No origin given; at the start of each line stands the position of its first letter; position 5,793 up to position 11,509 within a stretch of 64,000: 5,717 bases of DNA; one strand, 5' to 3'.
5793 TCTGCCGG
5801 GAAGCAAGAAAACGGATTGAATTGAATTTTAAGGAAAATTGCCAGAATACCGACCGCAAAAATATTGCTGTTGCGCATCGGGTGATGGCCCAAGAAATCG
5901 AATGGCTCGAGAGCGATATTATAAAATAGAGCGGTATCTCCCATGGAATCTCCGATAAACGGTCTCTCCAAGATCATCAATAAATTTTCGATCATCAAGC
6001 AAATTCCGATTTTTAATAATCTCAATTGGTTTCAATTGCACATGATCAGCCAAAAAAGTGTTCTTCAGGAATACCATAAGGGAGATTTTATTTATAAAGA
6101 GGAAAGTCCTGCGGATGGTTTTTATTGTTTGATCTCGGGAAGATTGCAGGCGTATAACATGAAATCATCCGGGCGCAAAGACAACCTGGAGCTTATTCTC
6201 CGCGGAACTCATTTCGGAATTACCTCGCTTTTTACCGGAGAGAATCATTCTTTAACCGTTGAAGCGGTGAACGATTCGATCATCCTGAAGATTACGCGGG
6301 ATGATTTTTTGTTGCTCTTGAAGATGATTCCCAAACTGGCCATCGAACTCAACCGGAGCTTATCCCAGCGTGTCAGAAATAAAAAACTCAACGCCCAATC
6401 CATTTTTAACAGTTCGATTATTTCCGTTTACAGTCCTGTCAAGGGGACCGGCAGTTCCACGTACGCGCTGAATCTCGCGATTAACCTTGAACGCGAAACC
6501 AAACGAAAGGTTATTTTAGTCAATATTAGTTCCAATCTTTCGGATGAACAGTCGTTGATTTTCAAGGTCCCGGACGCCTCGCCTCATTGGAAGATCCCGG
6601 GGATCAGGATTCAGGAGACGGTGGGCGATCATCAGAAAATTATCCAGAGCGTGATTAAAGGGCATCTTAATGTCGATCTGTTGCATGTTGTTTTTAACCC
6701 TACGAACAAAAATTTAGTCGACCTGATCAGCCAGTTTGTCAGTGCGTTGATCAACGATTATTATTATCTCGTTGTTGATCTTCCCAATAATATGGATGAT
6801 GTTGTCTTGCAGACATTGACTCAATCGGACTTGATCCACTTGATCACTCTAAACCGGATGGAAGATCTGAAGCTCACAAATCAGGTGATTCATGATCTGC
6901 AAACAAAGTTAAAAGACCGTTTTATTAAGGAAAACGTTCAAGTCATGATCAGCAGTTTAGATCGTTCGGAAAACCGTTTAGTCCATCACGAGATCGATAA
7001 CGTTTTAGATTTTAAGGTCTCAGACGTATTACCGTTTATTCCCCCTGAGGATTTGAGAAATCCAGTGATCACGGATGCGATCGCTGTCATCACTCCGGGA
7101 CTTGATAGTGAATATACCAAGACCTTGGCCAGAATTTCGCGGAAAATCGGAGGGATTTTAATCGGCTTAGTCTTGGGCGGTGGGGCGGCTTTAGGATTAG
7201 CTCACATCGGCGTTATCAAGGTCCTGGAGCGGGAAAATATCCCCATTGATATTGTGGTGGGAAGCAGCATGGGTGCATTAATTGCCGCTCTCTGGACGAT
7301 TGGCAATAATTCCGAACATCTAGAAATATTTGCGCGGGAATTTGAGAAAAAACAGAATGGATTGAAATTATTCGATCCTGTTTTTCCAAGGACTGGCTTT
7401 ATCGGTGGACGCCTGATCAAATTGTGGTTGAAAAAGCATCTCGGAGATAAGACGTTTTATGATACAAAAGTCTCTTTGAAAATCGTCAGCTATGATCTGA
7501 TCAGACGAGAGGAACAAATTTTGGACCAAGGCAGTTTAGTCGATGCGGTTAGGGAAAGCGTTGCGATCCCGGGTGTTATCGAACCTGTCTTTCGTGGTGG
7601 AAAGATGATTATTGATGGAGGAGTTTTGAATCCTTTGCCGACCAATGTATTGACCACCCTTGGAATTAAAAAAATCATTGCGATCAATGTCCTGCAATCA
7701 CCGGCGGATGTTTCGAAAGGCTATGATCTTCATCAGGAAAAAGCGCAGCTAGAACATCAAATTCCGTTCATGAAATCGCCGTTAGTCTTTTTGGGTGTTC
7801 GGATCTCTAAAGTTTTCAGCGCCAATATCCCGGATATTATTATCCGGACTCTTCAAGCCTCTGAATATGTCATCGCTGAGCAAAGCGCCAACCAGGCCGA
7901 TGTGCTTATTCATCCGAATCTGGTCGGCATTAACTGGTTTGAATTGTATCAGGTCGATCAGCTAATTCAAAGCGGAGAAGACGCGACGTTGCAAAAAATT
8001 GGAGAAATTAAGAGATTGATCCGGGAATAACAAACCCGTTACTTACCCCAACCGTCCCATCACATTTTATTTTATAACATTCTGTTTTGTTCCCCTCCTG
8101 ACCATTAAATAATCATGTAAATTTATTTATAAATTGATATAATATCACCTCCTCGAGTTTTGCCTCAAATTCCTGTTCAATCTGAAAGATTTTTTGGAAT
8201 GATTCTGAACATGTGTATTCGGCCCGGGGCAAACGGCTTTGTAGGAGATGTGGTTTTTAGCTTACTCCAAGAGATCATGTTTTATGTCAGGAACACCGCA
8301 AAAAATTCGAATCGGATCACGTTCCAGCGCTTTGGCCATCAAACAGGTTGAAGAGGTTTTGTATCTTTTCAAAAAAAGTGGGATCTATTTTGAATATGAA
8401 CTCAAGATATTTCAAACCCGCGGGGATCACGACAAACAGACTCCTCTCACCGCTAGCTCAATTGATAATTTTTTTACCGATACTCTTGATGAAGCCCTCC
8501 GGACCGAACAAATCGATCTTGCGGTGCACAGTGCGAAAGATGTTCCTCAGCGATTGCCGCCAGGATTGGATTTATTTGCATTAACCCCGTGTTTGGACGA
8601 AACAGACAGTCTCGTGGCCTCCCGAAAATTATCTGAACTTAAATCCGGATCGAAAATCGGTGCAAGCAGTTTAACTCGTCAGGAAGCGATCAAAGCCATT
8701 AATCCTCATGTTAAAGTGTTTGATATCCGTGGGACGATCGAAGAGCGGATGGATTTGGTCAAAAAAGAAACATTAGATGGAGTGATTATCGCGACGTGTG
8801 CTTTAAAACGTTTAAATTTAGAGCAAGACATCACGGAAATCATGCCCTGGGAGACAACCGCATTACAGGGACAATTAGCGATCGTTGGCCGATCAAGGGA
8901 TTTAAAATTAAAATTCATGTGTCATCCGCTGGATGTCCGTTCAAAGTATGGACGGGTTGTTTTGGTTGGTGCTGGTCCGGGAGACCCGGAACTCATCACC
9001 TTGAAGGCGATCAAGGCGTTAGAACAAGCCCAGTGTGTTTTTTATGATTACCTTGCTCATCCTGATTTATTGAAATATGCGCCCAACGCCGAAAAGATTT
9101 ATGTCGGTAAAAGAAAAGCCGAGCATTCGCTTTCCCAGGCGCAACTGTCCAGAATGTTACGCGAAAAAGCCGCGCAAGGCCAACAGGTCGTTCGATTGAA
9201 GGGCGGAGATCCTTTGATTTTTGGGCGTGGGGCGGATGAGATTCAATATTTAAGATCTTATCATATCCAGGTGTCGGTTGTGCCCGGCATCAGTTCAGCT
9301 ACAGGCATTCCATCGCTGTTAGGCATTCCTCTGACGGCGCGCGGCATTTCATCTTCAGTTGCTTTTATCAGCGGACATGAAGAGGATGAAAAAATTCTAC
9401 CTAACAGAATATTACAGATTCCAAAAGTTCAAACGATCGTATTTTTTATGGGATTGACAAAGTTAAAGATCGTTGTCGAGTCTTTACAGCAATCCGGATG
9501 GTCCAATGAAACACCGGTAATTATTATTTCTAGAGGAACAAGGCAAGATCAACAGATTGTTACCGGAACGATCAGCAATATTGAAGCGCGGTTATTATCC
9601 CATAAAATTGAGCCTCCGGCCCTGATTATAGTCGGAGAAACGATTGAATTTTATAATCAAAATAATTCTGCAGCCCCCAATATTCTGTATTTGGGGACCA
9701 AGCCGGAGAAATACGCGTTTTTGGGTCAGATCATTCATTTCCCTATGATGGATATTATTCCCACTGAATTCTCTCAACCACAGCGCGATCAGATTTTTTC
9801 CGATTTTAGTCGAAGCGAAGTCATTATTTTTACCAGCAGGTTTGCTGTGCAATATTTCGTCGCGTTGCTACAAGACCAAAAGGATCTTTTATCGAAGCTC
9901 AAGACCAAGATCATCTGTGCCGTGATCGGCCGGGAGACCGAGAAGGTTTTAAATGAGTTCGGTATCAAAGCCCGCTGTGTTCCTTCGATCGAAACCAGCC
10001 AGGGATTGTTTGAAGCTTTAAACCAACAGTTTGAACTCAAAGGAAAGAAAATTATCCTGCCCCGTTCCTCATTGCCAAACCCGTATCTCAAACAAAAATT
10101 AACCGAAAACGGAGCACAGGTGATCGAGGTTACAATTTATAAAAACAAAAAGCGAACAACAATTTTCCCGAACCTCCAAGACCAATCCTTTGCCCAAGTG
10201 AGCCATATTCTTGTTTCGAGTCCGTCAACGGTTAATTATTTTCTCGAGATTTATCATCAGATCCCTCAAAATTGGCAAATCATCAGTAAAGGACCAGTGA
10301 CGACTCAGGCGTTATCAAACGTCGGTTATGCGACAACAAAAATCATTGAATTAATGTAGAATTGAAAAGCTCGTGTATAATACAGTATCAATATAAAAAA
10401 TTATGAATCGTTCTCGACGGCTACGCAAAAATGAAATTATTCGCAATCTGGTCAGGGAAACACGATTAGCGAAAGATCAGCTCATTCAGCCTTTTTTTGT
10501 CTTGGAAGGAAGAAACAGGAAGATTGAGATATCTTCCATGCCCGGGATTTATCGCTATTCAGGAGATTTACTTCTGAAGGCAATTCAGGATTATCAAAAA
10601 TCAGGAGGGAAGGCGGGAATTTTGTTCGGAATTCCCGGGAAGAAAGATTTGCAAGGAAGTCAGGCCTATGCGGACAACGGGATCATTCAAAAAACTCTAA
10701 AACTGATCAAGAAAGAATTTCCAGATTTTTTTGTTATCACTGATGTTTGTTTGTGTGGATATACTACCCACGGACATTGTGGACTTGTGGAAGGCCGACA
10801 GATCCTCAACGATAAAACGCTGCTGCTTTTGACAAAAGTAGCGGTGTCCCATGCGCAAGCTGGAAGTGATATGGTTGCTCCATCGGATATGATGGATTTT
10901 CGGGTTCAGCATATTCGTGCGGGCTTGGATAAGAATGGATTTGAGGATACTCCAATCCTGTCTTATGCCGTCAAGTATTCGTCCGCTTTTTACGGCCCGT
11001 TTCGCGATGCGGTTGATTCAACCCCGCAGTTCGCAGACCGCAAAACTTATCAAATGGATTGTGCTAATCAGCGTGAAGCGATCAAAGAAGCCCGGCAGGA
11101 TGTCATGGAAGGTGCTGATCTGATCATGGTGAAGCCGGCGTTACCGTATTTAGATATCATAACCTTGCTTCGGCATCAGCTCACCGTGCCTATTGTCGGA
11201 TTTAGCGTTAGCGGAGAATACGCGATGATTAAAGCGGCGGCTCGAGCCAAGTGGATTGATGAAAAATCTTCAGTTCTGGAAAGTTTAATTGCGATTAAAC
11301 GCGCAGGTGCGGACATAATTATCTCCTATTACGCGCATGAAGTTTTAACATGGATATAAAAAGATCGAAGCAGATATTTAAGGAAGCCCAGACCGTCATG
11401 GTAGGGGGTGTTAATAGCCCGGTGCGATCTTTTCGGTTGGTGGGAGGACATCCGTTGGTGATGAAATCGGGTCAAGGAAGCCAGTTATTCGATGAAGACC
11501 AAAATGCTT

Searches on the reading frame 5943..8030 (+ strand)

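Call 20: search_protein_families(library=pfam, proteins=[window:5943-8030:+], max_evalue=0.001)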
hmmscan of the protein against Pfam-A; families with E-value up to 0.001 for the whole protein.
window:5943-8030:+ (695 aa): 2 families
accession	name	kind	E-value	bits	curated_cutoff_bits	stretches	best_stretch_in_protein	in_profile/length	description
PF01734.28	Patatin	-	1.5e-30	107.2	27.7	1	409-570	1-190/191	Patatin-like phospholipase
PF00027.35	cNMP_binding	-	1.7e-18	66.8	27.5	1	42-126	2-86/89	Cyclic nucleotide-binding domain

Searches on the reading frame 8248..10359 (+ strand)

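Call 20: search_protein_families(library=pfam, proteins=[window:8248-10359:+], max_evalue=0.001)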
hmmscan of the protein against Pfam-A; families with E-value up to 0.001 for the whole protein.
window:8248-10359:+ (703 aa): 3 families
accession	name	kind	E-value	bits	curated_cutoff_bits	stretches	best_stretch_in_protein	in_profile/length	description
PF00590.25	TP_methylase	-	7.1e-50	170.3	27.8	1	236-445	1-211/212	Tetrapyrrole (Corrin/Porphyrin) Methylases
PF01379.25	Porphobil_deam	-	1.8e-49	168.6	22.1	1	20-221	1-205/207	Porphobilinogen deaminase, dipyromethane cofactor binding domain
PF02602.20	HEM4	-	1.7e-36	126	27.5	1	493-693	12-214/231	Uroporphyrinogen-III synthase HemD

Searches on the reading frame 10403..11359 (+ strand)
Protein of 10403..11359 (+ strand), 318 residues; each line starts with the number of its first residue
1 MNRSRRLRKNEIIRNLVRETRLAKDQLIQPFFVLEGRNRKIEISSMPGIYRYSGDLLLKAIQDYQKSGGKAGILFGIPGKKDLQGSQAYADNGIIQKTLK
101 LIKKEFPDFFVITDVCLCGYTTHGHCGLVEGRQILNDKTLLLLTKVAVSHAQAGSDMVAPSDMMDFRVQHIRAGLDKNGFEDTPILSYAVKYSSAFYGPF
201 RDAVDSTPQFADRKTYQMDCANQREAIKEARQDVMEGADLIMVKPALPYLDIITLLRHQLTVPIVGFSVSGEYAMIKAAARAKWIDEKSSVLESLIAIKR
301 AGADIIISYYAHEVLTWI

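Call 20: search_protein_families(library=pfam, proteins=[window:10403-11359:+], max_evalue=0.001)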
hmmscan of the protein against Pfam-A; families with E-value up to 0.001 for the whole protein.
window:10403-11359:+ (318 aa): 1 family
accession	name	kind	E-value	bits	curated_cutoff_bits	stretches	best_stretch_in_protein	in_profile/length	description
PF00490.27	ALAD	-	1.1e-141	472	24.6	1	2-317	2-317/317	Delta-aminolevulinic acid dehydratase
